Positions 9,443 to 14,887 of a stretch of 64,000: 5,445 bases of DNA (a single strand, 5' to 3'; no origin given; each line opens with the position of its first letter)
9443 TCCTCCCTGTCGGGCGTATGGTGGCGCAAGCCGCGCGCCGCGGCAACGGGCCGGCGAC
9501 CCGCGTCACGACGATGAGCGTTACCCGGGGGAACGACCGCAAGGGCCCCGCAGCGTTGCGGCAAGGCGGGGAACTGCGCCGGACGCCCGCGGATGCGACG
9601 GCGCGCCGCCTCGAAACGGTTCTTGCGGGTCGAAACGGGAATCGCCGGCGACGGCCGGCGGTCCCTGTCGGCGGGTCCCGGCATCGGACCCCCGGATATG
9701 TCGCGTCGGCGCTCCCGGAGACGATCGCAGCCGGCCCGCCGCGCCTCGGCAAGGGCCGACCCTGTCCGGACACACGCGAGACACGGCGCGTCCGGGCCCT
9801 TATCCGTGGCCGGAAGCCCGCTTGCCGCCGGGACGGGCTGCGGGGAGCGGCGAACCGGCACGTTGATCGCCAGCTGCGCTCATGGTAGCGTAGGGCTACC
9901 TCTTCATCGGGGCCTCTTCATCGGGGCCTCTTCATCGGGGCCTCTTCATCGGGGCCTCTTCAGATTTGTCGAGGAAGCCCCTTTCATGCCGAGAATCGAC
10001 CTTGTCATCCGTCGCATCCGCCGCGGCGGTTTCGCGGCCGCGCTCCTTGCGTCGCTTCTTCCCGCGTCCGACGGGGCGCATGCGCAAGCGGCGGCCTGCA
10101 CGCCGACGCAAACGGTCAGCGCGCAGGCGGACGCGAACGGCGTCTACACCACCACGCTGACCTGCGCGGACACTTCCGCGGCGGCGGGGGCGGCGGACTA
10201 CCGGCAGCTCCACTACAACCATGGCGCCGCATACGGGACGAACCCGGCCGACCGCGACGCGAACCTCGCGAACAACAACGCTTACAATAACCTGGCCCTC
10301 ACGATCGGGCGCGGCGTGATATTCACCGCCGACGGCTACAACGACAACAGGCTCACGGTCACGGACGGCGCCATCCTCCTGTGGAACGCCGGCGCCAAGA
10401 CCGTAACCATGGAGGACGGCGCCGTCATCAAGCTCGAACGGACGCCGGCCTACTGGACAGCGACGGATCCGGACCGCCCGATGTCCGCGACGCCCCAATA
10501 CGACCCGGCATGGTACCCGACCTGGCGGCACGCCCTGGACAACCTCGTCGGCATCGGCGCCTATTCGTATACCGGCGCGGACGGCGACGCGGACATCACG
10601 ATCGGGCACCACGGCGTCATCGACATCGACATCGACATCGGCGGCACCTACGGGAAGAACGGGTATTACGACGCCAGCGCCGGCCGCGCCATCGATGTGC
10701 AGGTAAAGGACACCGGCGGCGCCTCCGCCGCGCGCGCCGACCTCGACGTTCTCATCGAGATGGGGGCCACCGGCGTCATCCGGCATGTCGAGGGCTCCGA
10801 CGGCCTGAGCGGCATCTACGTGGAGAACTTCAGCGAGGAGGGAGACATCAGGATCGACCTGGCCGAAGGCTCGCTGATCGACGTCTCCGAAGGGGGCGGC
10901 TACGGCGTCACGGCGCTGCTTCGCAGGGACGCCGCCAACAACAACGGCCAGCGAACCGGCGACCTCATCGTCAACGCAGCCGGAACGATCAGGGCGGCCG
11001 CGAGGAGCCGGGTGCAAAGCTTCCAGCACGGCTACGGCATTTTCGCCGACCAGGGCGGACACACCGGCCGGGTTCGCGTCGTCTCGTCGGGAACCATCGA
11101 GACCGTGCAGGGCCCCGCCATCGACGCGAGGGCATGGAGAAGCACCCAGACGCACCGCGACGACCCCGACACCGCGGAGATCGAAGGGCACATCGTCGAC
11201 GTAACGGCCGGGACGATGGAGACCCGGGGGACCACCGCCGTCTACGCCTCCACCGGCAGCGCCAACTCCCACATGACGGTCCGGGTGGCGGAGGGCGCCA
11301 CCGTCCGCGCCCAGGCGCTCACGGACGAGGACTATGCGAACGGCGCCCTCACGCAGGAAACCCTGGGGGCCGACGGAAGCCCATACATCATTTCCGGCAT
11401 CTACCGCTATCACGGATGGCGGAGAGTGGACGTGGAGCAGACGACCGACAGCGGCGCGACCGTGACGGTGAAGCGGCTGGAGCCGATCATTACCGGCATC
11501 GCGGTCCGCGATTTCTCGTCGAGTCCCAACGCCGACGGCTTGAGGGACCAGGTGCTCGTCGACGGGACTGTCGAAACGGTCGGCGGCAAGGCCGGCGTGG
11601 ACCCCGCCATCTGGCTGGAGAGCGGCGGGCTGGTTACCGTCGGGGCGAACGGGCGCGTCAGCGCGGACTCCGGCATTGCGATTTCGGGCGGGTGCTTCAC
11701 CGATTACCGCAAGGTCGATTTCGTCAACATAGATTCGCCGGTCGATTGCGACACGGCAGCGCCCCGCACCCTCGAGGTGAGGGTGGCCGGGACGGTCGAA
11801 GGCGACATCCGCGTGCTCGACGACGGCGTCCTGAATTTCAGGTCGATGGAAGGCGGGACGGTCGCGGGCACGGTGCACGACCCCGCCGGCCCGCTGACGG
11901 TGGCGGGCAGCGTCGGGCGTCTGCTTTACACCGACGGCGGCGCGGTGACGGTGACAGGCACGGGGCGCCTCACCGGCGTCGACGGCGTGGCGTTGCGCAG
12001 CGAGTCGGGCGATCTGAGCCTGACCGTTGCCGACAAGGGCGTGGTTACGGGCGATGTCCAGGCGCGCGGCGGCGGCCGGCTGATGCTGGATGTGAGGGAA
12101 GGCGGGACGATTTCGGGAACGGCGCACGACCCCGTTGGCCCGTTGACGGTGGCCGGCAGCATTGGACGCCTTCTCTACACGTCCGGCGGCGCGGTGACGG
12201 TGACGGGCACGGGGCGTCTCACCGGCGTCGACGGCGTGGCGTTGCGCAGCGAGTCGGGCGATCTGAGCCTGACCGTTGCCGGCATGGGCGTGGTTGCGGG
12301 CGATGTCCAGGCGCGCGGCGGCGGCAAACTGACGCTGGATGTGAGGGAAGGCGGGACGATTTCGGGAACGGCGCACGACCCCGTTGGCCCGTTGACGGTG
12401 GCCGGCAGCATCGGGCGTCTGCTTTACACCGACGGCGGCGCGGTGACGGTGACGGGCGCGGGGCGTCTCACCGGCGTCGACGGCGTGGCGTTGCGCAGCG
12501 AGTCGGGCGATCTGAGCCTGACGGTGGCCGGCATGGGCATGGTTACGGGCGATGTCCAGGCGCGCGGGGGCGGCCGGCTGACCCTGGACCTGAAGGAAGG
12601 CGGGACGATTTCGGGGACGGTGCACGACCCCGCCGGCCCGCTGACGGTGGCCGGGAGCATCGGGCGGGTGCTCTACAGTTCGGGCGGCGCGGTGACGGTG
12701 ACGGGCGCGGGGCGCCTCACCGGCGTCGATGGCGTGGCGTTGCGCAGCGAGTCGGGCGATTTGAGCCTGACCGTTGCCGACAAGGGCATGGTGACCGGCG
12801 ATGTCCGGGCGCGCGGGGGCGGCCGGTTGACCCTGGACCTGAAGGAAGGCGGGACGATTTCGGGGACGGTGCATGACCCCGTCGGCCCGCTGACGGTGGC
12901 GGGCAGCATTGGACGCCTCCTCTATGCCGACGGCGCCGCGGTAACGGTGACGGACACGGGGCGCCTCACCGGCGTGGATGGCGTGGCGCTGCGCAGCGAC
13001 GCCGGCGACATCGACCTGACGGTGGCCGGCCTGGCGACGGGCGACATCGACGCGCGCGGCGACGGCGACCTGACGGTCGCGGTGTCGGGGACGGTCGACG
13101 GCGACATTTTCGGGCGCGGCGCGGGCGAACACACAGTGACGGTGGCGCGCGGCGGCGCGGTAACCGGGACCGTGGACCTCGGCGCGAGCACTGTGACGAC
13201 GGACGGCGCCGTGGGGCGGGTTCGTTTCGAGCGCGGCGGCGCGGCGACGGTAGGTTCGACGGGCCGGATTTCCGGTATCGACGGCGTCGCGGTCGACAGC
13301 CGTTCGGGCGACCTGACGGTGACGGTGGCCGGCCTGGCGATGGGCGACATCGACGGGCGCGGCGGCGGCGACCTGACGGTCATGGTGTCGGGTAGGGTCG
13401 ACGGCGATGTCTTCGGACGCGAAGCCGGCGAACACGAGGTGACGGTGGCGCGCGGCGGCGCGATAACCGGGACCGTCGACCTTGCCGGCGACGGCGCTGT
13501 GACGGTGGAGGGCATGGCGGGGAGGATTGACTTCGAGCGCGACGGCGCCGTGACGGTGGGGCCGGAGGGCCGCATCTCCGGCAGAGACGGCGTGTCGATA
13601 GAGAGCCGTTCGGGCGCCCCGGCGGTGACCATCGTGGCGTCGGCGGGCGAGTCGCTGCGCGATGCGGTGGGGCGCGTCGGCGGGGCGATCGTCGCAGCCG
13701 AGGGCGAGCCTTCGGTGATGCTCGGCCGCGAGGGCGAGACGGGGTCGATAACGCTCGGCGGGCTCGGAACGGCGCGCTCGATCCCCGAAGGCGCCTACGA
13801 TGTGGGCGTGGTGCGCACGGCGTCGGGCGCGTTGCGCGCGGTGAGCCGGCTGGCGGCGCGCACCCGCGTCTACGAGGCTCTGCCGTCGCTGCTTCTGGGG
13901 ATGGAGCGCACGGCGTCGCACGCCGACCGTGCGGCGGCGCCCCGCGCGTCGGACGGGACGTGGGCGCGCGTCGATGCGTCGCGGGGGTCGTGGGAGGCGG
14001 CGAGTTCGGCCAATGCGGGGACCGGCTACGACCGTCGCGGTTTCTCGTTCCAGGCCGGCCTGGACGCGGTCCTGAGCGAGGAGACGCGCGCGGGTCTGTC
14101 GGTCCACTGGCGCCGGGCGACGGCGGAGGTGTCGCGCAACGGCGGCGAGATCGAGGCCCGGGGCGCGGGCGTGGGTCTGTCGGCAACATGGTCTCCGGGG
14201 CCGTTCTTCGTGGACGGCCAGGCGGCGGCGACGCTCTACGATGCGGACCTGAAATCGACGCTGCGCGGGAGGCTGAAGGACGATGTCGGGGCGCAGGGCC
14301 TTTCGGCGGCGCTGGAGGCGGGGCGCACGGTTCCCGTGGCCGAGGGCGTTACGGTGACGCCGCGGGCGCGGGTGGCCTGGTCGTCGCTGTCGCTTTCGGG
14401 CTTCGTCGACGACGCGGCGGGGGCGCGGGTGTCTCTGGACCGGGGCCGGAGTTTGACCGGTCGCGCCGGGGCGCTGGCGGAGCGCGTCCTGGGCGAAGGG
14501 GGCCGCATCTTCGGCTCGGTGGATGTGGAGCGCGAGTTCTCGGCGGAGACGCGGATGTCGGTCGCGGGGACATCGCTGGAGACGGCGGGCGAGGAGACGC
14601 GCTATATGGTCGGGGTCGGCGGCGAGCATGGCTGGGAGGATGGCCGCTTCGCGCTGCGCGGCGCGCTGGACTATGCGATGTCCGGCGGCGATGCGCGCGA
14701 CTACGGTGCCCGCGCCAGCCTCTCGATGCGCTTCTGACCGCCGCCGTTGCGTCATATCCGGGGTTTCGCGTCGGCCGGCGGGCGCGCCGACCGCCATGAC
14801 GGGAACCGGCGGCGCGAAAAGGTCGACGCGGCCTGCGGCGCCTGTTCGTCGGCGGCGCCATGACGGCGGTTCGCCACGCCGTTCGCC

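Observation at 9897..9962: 14-bp tandem repeat (x about 4.6) in the leader/promoter of the autotransporter gene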

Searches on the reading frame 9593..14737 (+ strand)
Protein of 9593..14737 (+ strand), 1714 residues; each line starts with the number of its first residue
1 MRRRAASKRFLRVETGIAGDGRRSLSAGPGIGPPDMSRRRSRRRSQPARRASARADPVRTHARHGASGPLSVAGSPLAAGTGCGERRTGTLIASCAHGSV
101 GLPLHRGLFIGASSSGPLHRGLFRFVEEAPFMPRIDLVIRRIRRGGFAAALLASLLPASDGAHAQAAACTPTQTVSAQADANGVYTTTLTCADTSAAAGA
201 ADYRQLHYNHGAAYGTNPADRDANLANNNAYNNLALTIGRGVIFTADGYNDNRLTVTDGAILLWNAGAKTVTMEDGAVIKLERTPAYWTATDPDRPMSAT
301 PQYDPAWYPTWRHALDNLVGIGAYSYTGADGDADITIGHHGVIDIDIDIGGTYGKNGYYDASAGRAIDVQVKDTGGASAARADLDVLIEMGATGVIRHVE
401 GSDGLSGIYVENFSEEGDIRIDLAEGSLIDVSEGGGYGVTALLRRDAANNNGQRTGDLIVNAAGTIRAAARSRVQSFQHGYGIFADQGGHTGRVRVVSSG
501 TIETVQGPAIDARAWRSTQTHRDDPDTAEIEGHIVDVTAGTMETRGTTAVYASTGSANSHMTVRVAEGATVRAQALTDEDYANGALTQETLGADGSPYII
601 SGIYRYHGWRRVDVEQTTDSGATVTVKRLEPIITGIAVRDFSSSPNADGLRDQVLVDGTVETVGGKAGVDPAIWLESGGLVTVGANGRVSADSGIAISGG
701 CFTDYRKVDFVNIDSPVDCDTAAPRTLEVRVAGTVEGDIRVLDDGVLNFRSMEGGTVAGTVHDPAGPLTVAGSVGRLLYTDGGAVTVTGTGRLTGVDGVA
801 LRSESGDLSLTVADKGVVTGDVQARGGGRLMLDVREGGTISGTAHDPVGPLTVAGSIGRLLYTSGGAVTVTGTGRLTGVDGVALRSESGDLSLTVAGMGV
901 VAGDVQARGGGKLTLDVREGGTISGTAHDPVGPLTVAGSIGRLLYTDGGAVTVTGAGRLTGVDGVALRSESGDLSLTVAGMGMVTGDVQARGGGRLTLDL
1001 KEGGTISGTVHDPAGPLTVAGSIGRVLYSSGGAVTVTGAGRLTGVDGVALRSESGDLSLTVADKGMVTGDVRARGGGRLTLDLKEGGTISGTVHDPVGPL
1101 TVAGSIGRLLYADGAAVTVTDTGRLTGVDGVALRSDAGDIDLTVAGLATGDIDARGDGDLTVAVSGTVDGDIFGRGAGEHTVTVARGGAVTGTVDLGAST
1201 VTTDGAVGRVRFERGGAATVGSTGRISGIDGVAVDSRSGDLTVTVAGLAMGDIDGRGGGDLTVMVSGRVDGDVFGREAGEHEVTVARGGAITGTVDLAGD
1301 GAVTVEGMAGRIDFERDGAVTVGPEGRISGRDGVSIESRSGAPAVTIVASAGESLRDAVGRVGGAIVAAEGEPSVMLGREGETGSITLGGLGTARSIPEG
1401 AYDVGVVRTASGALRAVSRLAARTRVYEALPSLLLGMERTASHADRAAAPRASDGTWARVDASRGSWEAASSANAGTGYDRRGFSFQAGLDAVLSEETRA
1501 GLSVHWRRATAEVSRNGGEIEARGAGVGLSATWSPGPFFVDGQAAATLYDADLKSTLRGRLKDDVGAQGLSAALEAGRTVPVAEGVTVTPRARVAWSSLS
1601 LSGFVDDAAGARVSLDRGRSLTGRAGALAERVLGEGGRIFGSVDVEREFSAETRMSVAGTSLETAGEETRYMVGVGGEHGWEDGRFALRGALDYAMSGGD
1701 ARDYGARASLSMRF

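Call 8: search_protein_families(library=pfam, proteins=[window:9986-14737:+], max_evalue=0.01)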
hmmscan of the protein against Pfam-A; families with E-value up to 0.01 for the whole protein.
window:9986-14737:+ (1583 aa): 1 family
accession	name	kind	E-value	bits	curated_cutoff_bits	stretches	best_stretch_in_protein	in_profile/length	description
PF03797.25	Autotransporter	-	1.1e-32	114.2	26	1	1326-1558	2-251/255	Autotransporter beta-domain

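Call 10: find_encoding_contigs(protein=window:9986-14737:+, flank=3000, max_places=10)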
Protein window:9986-14737:+ (1583 aa): no gene with exactly this product is on record in the collection.

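Call 11: find_encoding_contigs(protein=window:9593-14737:+, flank=3000, max_places=10)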
Protein window:9593-14737:+ (1714 aa): no gene with exactly this product is on record in the collection.

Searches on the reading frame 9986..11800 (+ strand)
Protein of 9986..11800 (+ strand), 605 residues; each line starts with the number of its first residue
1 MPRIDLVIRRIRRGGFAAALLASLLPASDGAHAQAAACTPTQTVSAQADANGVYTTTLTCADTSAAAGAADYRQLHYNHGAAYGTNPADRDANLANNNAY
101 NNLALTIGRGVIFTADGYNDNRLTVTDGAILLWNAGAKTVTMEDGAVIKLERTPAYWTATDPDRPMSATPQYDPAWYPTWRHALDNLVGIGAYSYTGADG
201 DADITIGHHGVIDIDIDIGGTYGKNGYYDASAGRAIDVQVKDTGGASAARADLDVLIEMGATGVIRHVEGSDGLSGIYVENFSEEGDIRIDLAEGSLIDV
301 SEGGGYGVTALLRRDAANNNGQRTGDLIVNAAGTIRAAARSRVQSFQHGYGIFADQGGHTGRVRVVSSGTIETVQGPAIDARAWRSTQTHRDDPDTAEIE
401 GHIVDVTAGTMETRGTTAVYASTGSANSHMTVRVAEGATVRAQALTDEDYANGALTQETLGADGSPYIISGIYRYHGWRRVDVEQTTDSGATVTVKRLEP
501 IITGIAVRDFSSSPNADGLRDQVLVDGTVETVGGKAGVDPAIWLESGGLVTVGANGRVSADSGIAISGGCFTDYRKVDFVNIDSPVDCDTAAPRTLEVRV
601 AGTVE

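Call 13: find_homologous_proteins(query=window:9986-11800:+, max_evalue=1e-10)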
Query window:9986-11800:+ (605 aa): 11 proteins with E <= 1e-10 among 8000 candidates.
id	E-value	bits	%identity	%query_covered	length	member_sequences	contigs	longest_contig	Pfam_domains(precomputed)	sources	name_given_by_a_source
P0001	1.1e-246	838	69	96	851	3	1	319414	-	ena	-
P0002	3.1e-223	761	65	95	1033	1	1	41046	PF03797.26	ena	-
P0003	1.4e-140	488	52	92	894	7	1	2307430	-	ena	-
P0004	5.6e-115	403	47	90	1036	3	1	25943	PF03797.26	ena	-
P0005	9.0e-111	389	47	92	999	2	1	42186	-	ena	-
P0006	5.3e-99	350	44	93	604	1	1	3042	-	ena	-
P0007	2.3e-90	322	53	53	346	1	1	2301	-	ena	-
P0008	8.4e-89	317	49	65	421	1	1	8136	-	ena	-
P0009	2.2e-59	220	37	89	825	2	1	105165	-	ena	-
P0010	2.3e-43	167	42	46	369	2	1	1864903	-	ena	-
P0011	2.2e-39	154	50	31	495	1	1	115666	-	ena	-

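Call 14: find_related_loci(query=window:9986-11800:+, collection=genome_contigs, flank=4000)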
Query window:9986-11800:+ (605 aa) in genome_contigs; peptide patterns used: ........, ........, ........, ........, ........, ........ (x = any residue, [..] = any of these).
64 stretches matched a pattern; 2 encode a relative of the query (tblastn E <= 1e-3); 2 distinct loci.
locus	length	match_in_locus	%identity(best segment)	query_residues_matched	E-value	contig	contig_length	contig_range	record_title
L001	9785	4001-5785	65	23-605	0e+0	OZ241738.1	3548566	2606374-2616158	MAG: Alphaproteobacteria bacterium isolate d8927372-aabd-44cb-9c9e-7bd42c52962c genome assembly, chromosome: 1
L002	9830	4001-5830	67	1-605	0e+0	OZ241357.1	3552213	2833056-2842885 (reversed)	MAG: Alphaproteobacteria bacterium isolate 88d555cd-2633-4b86-a1be-1e9adaae3909 genome assembly, chromosome: 1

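Call 15: find_encoding_contigs(protein=P0001, flank=4000, max_places=6)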
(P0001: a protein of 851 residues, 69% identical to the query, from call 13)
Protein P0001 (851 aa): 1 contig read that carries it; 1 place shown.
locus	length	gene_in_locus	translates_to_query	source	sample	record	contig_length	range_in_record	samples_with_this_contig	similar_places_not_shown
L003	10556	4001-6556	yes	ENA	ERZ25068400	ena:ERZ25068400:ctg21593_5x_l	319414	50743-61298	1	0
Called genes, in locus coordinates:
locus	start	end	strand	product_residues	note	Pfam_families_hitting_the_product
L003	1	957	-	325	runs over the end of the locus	PF00753:Lactamase_B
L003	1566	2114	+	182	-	-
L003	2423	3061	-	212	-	PF11684:DUF3280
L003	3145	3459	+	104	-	-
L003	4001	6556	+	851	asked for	-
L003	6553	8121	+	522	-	PF03797:Autotransporter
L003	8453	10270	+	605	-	PF01011:PQQ, PF13360:PQQ_2, PF13570:Beta-prop_ACSF4 (faint), PF01011:PQQ (weak)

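Call 16: find_encoding_contigs(protein=P0002, flank=4000, max_places=6)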
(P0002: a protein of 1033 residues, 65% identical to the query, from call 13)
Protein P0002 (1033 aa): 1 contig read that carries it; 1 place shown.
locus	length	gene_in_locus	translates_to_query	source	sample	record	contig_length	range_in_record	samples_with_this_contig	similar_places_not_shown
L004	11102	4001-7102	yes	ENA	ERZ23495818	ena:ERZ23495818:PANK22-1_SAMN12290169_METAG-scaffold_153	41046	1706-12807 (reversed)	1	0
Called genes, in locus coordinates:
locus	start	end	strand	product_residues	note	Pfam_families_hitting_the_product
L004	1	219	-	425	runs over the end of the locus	PF00155:Aminotran_1_2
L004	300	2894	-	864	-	-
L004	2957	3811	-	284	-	PF00583:Acetyltransf_1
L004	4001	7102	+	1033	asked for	PF03797:Autotransporter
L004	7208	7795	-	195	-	PF00583:Acetyltransf_1, PF13673:Acetyltransf_10 (weak), PF13508:Acetyltransf_7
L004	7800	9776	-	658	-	PF16177:ACAS_N, PF00501:AMP-binding, PF13193:AMP-binding_C (weak)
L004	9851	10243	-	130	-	PF01850:PIN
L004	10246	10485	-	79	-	-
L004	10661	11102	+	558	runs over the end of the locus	PF00501:AMP-binding, PF13193:AMP-binding_C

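Call 27: find_encoding_contigs(protein=P0003, flank=3000, max_places=4)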
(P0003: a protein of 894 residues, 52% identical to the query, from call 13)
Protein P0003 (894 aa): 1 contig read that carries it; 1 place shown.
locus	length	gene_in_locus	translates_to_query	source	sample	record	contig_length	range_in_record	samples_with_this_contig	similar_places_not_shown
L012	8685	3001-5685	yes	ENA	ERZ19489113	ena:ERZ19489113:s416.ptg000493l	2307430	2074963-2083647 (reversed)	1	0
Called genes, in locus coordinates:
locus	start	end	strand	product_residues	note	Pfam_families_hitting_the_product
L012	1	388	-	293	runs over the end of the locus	PF00142:Fer4_NifH (faint), PF01656:CbiA, PF09140:MipZ, PF10609:ParA, PF13614:AAA_31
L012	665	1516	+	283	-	PF01790:LGT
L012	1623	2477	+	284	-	-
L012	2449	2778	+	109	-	PF01790:LGT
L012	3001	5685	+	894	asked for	-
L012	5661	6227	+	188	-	PF03797:Autotransporter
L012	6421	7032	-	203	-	PF00881:Nitroreductase, PF14512:TM1586_NiRdase (faint), PF00881:Nitroreductase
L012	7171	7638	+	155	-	PF02635:DsrE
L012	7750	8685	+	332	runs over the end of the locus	PF04069:OpuAC, PF13379:NMT1_2, PF09084:NMT1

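Call 28: find_encoding_contigs(protein=P0004, flank=3000, max_places=4)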
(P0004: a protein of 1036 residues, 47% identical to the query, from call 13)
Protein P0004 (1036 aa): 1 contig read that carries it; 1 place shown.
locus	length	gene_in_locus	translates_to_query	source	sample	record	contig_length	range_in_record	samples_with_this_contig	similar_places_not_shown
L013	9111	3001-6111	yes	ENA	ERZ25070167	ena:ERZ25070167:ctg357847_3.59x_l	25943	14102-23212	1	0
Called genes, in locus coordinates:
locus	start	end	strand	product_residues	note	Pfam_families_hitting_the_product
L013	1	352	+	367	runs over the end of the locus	PF00696:AA_kinase, PF01472:PUA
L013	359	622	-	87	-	PF01649:Ribosomal_S20p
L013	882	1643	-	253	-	-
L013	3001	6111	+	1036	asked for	PF03797:Autotransporter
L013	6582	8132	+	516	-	PF03023:MurJ, PF01554:MatE (faint), PF13440:Polysacc_synt_3 (weak)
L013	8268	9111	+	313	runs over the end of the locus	PF06574:FAD_syn, PF01467:CTP_transf_like (weak), PF01687:Flavokinase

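Call 29: find_encoding_contigs(protein=P0005, flank=3000, max_places=4)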
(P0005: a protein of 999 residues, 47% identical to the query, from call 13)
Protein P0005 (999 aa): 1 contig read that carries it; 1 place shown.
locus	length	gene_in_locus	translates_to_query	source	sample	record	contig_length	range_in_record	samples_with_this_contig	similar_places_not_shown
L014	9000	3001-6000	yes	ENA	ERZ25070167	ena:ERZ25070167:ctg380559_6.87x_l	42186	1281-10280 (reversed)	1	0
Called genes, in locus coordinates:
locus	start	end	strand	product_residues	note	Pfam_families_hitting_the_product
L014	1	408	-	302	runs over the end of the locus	PF25919:BSH_CusB (faint)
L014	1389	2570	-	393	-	PF04754:Transposase_31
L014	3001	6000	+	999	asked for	-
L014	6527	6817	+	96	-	PF02979:NHase_alpha (weak)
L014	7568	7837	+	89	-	-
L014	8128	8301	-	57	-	-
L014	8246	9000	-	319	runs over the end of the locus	PF01094:ANF_receptor, PF13458:Peripla_BP_6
